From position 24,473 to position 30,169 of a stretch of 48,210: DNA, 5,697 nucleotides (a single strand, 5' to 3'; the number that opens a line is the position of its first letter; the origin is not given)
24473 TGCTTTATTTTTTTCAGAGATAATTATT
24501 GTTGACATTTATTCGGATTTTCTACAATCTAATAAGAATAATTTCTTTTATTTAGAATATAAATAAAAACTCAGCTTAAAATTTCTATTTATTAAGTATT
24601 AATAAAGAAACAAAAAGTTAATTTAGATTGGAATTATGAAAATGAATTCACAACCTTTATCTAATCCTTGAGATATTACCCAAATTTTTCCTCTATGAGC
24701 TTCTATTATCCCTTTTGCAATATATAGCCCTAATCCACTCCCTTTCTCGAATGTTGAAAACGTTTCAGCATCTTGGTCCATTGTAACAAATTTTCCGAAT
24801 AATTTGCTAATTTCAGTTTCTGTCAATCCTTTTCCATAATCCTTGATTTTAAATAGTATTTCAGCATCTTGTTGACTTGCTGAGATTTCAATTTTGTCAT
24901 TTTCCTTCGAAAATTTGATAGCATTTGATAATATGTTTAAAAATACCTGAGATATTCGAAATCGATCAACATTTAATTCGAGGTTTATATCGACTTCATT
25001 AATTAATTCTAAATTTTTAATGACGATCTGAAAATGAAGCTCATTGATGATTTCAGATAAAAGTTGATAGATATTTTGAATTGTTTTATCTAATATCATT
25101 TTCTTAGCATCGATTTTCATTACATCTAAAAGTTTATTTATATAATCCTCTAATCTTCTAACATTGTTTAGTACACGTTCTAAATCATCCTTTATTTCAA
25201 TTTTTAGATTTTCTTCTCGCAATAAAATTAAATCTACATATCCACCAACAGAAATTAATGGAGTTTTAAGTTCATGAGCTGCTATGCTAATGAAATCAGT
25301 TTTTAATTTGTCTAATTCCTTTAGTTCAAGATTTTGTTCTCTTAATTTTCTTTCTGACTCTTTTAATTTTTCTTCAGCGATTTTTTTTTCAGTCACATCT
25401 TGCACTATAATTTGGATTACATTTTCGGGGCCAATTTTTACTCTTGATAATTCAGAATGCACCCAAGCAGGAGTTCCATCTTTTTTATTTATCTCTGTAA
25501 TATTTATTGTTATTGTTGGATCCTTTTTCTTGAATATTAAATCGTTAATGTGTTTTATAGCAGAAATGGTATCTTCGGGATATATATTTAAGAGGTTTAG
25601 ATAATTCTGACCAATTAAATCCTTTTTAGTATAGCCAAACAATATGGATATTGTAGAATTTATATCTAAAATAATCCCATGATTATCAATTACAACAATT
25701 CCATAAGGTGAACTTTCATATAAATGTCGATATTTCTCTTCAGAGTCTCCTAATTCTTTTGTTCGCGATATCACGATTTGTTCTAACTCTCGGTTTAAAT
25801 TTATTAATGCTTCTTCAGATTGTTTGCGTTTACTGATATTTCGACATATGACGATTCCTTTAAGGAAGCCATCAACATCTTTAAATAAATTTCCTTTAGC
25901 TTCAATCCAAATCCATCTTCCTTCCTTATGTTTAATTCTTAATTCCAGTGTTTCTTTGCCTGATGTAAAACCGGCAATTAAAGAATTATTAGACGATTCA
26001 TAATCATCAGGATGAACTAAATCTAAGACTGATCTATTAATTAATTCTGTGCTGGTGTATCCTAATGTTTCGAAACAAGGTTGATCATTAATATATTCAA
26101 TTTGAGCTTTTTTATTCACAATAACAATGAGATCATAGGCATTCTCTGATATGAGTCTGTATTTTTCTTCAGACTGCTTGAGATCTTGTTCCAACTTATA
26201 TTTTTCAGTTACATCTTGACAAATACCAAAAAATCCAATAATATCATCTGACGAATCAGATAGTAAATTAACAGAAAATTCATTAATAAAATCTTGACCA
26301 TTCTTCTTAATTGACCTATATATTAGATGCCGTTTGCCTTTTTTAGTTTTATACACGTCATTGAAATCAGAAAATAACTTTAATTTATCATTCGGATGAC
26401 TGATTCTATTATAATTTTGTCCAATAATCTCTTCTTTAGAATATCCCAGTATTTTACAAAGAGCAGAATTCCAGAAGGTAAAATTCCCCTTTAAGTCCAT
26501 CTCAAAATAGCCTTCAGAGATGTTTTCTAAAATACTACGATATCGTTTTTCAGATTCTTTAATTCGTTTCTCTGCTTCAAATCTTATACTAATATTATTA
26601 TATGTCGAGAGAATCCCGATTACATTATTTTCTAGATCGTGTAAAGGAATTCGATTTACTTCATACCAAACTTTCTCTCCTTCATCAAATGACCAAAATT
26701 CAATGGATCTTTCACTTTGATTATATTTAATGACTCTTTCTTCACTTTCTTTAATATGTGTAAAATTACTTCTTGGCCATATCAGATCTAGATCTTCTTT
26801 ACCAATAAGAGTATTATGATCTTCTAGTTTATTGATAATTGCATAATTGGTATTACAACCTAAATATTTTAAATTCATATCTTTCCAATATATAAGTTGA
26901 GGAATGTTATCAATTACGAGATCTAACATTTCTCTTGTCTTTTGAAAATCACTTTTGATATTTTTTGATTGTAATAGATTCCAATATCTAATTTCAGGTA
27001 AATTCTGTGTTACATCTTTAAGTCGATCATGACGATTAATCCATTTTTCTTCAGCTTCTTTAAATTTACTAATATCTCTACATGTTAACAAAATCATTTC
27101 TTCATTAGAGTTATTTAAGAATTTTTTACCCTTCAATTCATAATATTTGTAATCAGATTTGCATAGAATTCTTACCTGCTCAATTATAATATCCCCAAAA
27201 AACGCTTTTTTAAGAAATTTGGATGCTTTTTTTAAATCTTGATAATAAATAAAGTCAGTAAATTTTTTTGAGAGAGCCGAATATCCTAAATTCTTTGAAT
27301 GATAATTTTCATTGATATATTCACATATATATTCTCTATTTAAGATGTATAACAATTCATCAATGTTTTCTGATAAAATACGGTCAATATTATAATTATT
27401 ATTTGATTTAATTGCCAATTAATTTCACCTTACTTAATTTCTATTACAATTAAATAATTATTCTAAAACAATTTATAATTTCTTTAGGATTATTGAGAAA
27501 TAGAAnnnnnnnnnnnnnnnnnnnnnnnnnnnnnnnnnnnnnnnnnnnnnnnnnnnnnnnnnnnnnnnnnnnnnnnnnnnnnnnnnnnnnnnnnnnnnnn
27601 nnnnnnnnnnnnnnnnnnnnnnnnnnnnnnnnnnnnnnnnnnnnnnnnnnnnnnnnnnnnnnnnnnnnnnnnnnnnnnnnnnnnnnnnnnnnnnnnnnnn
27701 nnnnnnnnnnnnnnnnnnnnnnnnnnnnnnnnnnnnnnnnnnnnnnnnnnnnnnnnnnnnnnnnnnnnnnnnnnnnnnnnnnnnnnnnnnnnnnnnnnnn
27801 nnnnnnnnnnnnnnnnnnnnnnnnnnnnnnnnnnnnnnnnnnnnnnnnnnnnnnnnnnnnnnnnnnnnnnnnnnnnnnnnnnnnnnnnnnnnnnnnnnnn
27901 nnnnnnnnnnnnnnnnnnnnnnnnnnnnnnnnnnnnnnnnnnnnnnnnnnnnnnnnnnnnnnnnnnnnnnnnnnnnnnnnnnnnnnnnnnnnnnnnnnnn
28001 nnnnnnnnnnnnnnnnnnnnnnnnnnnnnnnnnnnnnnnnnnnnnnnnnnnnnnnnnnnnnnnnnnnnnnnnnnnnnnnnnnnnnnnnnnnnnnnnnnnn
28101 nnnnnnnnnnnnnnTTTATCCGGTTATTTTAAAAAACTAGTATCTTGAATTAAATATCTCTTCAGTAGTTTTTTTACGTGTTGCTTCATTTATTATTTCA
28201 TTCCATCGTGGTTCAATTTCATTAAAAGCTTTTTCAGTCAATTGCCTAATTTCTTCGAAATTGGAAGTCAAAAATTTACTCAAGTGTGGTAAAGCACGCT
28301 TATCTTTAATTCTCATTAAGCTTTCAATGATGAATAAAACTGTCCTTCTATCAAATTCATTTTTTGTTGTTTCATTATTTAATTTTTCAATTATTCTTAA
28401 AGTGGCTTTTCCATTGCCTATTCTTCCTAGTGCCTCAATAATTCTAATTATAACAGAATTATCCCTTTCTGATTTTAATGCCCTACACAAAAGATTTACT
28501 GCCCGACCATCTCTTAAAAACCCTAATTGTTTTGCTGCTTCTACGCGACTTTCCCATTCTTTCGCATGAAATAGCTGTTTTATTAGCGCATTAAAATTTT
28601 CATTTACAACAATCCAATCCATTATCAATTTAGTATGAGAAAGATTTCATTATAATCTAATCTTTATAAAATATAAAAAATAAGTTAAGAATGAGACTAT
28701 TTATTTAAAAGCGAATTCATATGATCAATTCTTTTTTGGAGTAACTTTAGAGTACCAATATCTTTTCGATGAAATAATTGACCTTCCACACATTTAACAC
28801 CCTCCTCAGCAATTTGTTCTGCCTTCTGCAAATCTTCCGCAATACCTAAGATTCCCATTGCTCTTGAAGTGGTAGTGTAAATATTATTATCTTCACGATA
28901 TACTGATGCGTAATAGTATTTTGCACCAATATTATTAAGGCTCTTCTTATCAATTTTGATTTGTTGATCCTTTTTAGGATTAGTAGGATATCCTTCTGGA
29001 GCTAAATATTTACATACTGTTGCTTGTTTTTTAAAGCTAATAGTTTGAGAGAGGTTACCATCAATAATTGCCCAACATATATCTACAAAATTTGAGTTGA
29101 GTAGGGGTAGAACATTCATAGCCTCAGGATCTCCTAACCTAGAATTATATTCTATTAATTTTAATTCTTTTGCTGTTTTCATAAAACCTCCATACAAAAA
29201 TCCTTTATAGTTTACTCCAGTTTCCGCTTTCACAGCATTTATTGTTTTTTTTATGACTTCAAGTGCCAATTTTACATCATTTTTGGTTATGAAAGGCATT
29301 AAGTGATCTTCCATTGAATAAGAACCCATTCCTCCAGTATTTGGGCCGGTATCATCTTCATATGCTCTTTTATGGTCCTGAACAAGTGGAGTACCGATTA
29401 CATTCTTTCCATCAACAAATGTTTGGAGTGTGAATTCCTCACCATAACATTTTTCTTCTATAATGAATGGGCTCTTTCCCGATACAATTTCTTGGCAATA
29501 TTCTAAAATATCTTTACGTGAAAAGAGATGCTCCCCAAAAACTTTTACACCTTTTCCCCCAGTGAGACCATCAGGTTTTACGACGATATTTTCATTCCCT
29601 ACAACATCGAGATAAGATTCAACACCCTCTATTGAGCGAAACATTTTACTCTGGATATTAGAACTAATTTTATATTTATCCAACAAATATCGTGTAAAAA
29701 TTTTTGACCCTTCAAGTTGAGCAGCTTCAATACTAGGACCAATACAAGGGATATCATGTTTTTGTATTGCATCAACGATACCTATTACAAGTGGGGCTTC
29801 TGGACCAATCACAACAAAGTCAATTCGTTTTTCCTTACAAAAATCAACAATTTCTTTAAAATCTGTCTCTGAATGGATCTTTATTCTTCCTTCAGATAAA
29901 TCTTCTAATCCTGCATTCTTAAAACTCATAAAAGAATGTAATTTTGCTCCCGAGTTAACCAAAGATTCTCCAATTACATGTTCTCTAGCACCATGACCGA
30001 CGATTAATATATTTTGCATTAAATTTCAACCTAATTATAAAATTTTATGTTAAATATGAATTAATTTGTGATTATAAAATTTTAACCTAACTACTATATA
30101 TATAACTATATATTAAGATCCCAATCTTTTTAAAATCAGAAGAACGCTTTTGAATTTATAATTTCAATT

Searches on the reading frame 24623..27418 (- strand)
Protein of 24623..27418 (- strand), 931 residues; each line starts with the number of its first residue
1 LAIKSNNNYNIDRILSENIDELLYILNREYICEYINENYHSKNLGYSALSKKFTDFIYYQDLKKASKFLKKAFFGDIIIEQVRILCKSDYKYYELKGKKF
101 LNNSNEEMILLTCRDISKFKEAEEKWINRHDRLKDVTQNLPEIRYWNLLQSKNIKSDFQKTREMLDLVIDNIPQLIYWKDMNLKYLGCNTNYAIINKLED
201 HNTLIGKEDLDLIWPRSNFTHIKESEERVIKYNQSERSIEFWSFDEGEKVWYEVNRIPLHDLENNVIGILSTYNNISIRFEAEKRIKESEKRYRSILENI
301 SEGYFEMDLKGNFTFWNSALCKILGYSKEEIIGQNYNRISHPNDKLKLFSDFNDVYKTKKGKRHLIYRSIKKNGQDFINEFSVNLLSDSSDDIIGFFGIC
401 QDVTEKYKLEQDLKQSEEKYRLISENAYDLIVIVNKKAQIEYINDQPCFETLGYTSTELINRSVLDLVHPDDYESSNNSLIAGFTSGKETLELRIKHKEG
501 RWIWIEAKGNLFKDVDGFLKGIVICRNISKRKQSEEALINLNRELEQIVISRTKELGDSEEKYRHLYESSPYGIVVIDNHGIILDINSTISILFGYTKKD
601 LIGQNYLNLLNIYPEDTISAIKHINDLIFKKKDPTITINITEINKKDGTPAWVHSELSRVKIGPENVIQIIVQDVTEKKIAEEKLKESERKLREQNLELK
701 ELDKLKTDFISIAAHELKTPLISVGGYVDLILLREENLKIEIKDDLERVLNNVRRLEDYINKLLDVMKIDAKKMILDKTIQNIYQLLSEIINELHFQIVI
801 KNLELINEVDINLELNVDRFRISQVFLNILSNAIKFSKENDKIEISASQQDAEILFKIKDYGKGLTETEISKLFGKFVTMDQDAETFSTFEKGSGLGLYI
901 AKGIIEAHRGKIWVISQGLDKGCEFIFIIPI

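Call 17: search_protein_families(library=pfam, proteins=[window:24623-27418:-], max_evalue=0.001)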
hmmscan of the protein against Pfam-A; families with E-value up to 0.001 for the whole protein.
window:24623-27418:- (931 aa): 9 families
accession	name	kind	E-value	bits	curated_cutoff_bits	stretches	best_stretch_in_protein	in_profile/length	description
PF00989.32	PAS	-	2.8e-43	147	22.6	3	292-403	2-113/113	PAS fold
PF13426.13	PAS_9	-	1.9e-38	131.3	27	3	302-405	2-103/103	PAS domain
PF08447.18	PAS_3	-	1.8e-34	118.3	25.6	2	446-518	6-81/89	PAS fold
PF08448.16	PAS_4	-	1.5e-28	99.7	23.1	2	170-273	2-102/110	PAS fold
PF02518.31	HATPase_c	-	8.8e-23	81.3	26.4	1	818-930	2-108/111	Histidine kinase-, DNA gyrase B-, and HSP90-like ATPase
PF13188.13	PAS_8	-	9.6e-21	73.4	21.8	2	292-339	2-50/65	PAS domain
PF14598.12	PAS_11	-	2.6e-14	53.6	25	1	452-527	25-101/109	PAS domain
PF00512.31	HisKA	-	2.1e-12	47.4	26.9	1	706-771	2-65/66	His Kinase A (phospho-acceptor) domain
PF24820.1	Diguanyl_cycl_sensor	-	5.6e-07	29.9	28.1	0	574-611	9-46/109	Diguanylate cyclase-like sensor domain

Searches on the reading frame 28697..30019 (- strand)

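Call 17: search_protein_families(library=pfam, proteins=[window:28697-30019:-], max_evalue=0.001)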
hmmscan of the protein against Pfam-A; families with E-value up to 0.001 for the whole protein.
window:28697-30019:- (440 aa): 3 families
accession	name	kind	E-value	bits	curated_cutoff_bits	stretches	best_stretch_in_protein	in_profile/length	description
PF01071.24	GARS_A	-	4.8e-50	170.5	27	1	104-300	1-194/194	Phosphoribosylglycinamide synthetase, ATP-grasp (A) domain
PF02844.21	GARS_N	-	3.8e-27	95.4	29.5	1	3-103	2-100/100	Phosphoribosylglycinamide synthetase, N domain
PF02843.22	GARS_C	-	1.7e-18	67.2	34.8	1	334-423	1-91/92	Phosphoribosylglycinamide synthetase, C domain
